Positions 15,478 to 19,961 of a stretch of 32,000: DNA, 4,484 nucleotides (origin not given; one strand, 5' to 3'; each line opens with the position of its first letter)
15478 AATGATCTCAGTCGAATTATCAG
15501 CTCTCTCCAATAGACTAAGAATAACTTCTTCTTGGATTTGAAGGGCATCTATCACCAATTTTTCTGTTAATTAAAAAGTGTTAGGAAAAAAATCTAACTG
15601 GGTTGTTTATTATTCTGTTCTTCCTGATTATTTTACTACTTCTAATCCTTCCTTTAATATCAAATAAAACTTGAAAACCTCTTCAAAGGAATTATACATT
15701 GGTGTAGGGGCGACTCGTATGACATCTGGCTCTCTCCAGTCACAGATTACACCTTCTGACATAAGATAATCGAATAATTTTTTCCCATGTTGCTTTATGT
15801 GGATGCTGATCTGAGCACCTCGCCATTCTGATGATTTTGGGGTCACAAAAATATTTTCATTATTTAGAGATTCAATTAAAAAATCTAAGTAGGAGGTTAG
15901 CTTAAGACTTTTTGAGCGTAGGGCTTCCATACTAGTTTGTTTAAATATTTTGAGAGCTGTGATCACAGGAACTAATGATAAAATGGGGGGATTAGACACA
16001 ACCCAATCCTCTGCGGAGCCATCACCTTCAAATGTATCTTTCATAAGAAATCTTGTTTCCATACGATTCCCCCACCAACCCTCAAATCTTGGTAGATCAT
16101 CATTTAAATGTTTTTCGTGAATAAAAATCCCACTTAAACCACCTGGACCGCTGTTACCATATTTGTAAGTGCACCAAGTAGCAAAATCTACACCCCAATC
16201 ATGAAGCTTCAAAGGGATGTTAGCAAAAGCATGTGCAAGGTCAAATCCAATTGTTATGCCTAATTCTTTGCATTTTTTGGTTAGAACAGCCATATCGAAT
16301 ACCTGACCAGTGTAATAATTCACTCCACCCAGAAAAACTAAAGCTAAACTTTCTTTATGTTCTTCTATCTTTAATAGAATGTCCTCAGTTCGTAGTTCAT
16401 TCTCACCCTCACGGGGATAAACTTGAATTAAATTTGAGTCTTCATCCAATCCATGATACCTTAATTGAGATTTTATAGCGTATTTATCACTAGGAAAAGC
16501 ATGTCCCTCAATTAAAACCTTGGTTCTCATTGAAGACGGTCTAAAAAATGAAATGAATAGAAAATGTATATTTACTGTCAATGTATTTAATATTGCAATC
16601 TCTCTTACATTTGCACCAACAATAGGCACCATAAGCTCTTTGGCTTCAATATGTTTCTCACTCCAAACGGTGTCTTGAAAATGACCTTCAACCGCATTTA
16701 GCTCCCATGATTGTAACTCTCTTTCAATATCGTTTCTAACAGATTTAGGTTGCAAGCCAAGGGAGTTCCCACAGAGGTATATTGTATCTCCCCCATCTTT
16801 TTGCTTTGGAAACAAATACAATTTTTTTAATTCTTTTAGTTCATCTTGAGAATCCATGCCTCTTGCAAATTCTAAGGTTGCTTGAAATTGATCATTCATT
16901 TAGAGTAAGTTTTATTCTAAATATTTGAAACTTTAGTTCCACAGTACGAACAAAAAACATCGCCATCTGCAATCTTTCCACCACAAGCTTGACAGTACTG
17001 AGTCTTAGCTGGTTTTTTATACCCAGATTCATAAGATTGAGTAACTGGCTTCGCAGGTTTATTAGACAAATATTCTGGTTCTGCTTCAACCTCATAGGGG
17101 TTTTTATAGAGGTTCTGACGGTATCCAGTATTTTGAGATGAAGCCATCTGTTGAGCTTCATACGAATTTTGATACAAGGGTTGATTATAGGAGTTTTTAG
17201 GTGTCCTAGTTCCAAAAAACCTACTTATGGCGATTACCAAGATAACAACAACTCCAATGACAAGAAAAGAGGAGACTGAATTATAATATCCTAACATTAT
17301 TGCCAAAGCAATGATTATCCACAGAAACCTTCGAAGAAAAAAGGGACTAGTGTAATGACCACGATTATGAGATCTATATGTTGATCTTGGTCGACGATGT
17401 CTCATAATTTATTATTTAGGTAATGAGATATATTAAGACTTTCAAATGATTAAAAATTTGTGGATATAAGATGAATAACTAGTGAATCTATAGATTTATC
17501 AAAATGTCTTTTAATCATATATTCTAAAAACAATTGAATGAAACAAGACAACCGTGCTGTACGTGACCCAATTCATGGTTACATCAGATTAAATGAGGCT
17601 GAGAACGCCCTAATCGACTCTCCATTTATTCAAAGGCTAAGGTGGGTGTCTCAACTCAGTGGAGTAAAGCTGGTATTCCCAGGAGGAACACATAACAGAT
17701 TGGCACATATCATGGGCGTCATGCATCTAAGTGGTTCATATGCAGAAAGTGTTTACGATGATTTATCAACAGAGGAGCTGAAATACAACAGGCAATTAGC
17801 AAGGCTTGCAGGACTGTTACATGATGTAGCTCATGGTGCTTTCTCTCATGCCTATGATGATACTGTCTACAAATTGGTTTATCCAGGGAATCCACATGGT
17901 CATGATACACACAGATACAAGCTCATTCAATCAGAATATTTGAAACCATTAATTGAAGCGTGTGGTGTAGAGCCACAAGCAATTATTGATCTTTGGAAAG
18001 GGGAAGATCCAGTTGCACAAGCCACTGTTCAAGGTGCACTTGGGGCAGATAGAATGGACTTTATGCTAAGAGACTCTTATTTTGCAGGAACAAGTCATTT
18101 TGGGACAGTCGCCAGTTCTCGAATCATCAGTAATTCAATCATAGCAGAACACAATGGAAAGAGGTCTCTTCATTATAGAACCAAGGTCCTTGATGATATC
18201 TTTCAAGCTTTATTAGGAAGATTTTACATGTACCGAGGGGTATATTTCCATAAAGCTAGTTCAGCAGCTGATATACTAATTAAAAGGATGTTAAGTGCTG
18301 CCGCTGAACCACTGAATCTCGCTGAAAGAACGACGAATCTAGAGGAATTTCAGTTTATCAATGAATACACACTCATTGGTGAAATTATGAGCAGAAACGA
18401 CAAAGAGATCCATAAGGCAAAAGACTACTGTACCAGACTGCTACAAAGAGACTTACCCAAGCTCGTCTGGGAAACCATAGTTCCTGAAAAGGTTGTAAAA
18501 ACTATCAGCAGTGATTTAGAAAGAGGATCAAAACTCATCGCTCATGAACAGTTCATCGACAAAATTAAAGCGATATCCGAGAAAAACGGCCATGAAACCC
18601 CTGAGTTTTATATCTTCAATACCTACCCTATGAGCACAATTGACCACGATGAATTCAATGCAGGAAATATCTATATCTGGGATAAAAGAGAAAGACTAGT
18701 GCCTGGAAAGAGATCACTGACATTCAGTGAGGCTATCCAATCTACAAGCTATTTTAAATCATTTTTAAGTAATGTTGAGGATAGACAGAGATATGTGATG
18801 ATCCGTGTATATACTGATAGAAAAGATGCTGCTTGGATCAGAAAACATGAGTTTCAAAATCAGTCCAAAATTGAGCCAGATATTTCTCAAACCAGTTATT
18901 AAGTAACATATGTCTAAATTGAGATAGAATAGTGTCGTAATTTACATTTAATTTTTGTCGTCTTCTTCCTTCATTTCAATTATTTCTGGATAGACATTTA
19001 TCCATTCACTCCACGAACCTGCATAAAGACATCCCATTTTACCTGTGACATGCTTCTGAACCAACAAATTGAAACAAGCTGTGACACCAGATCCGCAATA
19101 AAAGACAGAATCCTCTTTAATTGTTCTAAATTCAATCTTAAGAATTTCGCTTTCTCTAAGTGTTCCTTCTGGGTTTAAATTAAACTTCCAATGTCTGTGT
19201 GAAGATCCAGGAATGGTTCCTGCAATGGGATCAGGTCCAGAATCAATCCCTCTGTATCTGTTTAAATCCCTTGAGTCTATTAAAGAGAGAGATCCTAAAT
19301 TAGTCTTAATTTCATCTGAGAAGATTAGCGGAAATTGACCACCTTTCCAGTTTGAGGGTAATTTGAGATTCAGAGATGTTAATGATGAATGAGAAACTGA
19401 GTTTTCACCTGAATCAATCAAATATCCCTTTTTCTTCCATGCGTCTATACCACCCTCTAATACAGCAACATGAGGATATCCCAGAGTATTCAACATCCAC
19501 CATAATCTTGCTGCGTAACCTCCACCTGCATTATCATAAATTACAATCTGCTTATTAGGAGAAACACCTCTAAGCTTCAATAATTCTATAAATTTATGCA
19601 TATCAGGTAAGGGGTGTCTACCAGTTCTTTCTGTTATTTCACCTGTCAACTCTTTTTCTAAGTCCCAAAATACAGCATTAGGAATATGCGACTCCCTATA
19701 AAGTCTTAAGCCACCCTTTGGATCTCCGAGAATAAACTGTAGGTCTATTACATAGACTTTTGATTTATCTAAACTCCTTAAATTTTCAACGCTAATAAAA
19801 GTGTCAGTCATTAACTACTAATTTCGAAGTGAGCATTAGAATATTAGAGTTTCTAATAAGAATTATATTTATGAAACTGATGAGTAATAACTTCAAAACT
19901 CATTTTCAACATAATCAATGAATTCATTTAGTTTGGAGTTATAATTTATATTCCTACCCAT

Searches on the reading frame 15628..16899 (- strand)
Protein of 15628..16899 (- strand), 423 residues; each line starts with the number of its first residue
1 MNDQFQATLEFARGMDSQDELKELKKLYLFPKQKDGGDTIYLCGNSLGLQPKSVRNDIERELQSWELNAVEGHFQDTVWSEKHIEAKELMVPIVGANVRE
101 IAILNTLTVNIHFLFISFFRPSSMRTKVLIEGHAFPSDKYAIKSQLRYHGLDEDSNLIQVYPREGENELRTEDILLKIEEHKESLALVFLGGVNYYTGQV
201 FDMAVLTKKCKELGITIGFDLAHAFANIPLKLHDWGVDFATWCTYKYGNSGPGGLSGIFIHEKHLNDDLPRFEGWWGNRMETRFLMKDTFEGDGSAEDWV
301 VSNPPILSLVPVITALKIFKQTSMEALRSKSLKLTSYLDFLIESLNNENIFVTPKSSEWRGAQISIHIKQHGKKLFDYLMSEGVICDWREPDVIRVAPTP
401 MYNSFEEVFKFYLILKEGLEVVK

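Call 49: search_protein_families(library=pfam, proteins=[window:15628-16899:-], max_evalue=0.001)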
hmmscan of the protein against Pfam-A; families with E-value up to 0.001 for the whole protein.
window:15628-16899:- (423 aa): 2 families
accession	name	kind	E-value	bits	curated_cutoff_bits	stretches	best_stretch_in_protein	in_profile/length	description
PF22580.2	KYNU_C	-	5.5e-24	84.4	27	1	327-414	1-89/90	Kynureninase C-terminal domain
PF00266.25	Aminotran_5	-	1.1e-13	51.4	21.5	1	41-381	2-330/371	Aminotransferase class-V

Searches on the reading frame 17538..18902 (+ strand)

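Call 49: search_protein_families(library=pfam, proteins=[window:17538-18902:+], max_evalue=0.001)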
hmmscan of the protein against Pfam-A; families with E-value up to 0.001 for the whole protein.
window:17538-18902:+ (454 aa): 2 families
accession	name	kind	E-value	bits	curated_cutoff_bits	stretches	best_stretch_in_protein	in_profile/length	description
PF01966.28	HD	-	6.3e-08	33.4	22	1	54-133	1-69/116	HD domain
PF19276.4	HD_assoc_2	-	4e-06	26.9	23.1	1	224-342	30-142/222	HD associated region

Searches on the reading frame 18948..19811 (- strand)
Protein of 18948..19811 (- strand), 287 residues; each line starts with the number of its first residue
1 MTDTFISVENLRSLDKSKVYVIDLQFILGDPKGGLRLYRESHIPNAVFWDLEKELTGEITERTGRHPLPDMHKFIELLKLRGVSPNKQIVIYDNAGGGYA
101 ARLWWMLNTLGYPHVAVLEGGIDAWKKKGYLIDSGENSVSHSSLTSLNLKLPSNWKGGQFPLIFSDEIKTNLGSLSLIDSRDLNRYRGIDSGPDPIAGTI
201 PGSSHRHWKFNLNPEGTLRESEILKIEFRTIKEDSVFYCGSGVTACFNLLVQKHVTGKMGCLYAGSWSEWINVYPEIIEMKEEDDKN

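Call 49: search_protein_families(library=pfam, proteins=[window:18948-19811:-], max_evalue=0.001)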
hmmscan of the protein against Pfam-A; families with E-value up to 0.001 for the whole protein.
window:18948-19811:- (287 aa): 1 family
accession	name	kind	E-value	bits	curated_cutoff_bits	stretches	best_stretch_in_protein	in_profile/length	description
PF00581.25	Rhodanese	-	5e-23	81.9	22.2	2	16-128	11-102/102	Rhodanese-like domain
